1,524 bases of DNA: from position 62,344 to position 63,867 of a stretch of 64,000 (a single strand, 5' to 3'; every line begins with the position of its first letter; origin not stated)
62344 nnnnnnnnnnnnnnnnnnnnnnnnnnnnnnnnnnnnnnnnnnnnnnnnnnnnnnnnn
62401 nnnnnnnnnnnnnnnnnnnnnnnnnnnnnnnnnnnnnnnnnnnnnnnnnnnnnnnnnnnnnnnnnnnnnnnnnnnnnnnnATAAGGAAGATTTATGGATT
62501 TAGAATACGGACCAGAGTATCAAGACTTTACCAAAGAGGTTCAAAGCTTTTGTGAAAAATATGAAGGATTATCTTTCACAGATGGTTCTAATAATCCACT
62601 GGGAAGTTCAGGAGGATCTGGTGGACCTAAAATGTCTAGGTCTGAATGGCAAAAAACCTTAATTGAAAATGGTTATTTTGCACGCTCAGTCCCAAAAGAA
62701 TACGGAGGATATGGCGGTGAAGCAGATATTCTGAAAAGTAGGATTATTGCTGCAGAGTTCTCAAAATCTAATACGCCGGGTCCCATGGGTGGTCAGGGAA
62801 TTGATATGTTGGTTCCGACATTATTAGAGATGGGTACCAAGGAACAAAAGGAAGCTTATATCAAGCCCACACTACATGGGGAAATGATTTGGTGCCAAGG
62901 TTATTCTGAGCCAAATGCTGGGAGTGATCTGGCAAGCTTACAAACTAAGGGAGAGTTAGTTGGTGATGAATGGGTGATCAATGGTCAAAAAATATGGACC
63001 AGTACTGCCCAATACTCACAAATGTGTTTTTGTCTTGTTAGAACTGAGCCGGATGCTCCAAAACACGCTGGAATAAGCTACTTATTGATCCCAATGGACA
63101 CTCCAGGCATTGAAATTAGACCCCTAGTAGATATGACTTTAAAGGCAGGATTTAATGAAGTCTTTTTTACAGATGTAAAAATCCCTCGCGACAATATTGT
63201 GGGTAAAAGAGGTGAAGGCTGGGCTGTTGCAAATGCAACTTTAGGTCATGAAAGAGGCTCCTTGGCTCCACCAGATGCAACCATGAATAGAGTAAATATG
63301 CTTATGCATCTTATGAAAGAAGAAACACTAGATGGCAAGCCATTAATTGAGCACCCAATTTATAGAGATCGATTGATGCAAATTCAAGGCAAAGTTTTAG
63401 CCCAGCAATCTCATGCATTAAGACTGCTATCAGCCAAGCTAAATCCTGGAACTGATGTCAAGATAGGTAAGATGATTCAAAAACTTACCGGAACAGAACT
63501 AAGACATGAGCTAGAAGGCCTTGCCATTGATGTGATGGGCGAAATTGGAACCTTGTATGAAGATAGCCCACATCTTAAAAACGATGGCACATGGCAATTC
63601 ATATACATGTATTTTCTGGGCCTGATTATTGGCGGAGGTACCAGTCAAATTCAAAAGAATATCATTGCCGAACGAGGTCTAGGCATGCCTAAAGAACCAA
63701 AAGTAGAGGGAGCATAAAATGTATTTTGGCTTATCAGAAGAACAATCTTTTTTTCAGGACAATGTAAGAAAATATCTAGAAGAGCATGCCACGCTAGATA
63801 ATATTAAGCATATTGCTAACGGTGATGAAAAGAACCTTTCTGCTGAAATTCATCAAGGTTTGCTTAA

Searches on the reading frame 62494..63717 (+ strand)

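Call 9: search_protein_families(library=pfam, proteins=[window:62494-63717:+])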
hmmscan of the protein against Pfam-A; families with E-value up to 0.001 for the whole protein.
window:62494-63717:+ (407 aa): 3 families
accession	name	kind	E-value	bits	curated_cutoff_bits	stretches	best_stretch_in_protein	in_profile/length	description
PF02770.24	Acyl-CoA_dh_M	-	2.6e-20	72.8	33.3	1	134-228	1-97/97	Acyl-CoA dehydrogenase, middle domain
PF00441.29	Acyl-CoA_dh_1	-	9.9e-18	65.1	22.4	1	240-395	1-149/150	Acyl-CoA dehydrogenase, C-terminal domain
PF02771.21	Acyl-CoA_dh_N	-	1.2e-10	42.2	22.9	1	51-130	35-113/113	Acyl-CoA dehydrogenase, N-terminal domain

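Call 25: search_protein_families(library=ncbifam, proteins=[window:62494-63717:+], max_evalue=0.01)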
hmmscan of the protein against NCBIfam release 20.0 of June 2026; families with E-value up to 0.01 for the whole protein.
window:62494-63717:+ (407 aa): 20 families
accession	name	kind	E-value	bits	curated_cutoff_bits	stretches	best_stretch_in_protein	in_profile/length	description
TIGR03204.1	pimC_large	equivalog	8.5e-63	212.6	623.85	1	46-397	39-394/395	pimeloyl-CoA dehydrogenase large subunit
NF042972.1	AcrlCoAredClosAcrC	equivalog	2.7e-30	105.3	640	1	53-354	42-343/378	acryloyl-CoA reductase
NF045652.1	ProlPCPDhRedW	equivalog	8.3e-28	97.3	650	1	48-397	33-374/376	L-prolyl-[peptidyl-carrier protein] dehydrogenase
NF045552.1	GlutCoADH_Des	equivalog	2e-26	93.1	470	1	51-352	41-344/387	glutaryl-CoA dehydrogenase Acd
NF008997.0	PRK12341.1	equivalog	6.5e-26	91.3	537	1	50-357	40-344/382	acyl-CoA dehydrogenase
TIGR03207.1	cyc_hxne_CoA_dh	equivalog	1.6e-22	79.8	575.35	1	54-244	39-228/372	cyclohexanecarboxyl-CoA dehydrogenase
NF053553.1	prodigi_MBC_PigA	equivalog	3.3e-22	79.2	500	1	106-393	97-377/381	prodigiosin MBC biosynthesis dehydrogenase PigA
NF043006.1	CyhCrbnylCoADH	equivalog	2.5e-21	76.1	650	1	109-290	96-279/380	cyclohexane-1-carbonyl-CoA dehydrogenase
NF042439.1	SulpropCoADesulf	equivalog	4.8e-19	68.3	600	1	54-238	31-216/379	3-sulfinopropanoyl-CoA desulfinase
NF058590.1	AcCoDHFadEBacil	equivalog_domain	1.2e-18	67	600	1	57-311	63-316/586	acyl-CoA dehydrogenase FadE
NF002885.1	PRK03354.1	equivalog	1.6e-15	57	540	1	51-255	41-240/378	crotonobetainyl-CoA dehydrogenase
NF007000.1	PRK09463.1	subfamily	4.1e-15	55.2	600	1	51-264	78-307/726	acyl-CoA dehydrogenase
NF052270.1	Staph_DH_FadE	equivalog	2.3e-13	49.7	600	1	109-356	116-362/400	acyl-CoA dehydrogenase FadE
NF009586.0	PRK13026.1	subfamily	1.1e-11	43.8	608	1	55-256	116-334/777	acyl-CoA dehydrogenase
NF037942.1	ac_ACP_DH_MbtN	equivalog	2.8e-10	39.5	700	1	74-389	51-359/376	mycobactin biosynthesis acyl-ACP dehydrogenase MbtN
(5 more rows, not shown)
